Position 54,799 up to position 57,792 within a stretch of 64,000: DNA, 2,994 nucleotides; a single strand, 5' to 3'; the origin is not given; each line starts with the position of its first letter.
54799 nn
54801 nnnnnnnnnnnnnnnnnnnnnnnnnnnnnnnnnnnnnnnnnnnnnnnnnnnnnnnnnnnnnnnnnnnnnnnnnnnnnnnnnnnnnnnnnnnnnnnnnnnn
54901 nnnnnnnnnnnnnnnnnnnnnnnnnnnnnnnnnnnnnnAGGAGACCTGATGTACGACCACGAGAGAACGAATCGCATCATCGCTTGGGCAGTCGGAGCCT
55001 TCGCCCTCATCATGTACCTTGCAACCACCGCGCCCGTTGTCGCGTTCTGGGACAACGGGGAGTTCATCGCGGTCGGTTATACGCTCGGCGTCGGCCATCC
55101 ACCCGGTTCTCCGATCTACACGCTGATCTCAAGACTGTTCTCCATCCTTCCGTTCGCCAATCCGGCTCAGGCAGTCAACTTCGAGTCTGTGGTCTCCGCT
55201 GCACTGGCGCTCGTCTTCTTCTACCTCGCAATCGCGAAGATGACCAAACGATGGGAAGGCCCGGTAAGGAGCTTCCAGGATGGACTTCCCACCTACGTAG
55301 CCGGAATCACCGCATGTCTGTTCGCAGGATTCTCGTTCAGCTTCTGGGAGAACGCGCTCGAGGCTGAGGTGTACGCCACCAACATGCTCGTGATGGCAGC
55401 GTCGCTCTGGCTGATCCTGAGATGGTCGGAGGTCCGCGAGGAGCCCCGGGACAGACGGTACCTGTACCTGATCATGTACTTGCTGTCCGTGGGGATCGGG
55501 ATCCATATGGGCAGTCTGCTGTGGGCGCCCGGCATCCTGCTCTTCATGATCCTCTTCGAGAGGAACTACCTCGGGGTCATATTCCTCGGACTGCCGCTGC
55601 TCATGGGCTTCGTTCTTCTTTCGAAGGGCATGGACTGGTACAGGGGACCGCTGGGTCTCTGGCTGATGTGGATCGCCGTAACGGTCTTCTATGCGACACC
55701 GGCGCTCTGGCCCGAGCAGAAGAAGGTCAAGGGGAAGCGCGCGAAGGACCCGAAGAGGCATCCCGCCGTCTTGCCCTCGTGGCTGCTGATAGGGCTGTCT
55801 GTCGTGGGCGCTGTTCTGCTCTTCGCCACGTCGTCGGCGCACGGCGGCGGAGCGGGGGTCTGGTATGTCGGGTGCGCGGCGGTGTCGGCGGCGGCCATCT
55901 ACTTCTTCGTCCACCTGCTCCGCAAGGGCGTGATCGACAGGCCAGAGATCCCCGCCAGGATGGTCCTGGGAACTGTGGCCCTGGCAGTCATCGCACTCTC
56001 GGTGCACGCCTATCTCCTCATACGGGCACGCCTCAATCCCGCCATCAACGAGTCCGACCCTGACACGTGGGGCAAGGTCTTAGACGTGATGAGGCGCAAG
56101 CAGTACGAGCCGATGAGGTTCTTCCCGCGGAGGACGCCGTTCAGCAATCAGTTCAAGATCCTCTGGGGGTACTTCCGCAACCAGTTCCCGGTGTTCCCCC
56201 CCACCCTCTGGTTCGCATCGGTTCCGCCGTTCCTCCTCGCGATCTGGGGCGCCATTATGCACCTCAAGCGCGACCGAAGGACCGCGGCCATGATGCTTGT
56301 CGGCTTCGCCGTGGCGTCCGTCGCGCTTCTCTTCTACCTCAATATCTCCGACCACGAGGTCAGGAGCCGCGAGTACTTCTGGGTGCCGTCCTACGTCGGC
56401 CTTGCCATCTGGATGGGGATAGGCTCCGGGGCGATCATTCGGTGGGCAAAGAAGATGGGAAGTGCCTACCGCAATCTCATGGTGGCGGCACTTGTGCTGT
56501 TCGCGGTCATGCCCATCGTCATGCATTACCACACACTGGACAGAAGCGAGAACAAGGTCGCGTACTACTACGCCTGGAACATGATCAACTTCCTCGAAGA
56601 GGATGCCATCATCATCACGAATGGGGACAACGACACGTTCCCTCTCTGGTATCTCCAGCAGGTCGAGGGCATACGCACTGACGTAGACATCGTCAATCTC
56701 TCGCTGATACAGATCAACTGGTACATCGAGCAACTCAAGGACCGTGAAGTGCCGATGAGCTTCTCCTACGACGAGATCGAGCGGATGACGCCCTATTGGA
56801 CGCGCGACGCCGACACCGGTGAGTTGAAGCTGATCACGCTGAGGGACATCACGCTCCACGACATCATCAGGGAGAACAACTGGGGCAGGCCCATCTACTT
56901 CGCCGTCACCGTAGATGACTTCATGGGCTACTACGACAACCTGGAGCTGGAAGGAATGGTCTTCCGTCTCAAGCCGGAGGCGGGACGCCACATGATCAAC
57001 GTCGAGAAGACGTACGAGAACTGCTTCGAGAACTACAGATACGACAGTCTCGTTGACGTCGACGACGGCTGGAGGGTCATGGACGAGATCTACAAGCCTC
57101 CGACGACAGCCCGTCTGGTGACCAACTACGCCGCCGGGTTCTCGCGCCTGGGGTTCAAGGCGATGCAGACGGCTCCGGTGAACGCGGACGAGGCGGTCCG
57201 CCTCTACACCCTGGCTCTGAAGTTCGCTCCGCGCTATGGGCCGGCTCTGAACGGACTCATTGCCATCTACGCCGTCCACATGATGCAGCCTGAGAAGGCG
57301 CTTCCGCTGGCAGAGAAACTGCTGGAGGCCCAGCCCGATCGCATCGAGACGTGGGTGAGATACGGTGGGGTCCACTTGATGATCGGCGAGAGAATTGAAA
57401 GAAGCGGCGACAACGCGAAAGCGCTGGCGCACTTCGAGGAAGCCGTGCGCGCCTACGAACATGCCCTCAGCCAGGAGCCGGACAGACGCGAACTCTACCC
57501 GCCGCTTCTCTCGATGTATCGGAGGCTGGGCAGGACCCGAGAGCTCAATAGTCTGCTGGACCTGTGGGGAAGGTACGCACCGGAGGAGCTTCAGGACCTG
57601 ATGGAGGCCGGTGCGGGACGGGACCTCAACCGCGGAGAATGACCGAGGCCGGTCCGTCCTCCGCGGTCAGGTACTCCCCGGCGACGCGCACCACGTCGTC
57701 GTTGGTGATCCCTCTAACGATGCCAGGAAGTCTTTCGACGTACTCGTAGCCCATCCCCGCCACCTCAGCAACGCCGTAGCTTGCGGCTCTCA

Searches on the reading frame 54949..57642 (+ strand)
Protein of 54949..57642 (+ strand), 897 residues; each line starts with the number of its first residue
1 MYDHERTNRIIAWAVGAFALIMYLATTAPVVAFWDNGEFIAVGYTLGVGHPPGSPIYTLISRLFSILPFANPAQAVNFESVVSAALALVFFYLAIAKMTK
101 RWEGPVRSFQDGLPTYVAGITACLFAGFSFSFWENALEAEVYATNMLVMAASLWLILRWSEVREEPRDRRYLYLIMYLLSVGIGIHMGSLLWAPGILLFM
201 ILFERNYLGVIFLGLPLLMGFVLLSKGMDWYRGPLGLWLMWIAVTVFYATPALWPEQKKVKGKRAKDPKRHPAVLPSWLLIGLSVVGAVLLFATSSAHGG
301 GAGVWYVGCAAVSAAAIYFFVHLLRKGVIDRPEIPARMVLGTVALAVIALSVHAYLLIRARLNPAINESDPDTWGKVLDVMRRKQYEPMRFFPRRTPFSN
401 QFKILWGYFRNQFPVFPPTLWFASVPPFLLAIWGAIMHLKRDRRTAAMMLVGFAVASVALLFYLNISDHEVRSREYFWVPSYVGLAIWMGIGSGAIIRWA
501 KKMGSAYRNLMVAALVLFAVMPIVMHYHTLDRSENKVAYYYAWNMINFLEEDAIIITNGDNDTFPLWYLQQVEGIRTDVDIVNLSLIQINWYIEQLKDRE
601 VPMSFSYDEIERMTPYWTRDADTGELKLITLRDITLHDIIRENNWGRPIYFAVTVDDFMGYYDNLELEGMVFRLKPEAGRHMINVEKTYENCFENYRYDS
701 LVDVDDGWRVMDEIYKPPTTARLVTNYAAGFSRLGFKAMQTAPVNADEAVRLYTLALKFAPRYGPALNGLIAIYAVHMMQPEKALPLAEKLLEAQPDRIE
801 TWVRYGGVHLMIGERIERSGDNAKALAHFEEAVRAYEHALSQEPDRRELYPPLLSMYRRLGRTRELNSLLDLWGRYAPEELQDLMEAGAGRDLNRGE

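Call 38: search_protein_families(library=pfam, proteins=[window:54949-57642:+], max_evalue=0.0001)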
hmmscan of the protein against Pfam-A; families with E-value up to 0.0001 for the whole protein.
window:54949-57642:+ (897 aa): 2 families
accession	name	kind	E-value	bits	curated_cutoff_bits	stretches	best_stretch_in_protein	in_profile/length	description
PF11028.14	TMEM260-like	-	1.6e-45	155.5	24.2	1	35-202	1-172/179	Protein O-mannosyl-transferase TMEM260-like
PF13428.12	TPR_14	-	8.6e-05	23.3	23.5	0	778-806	14-42/44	Tetratricopeptide repeat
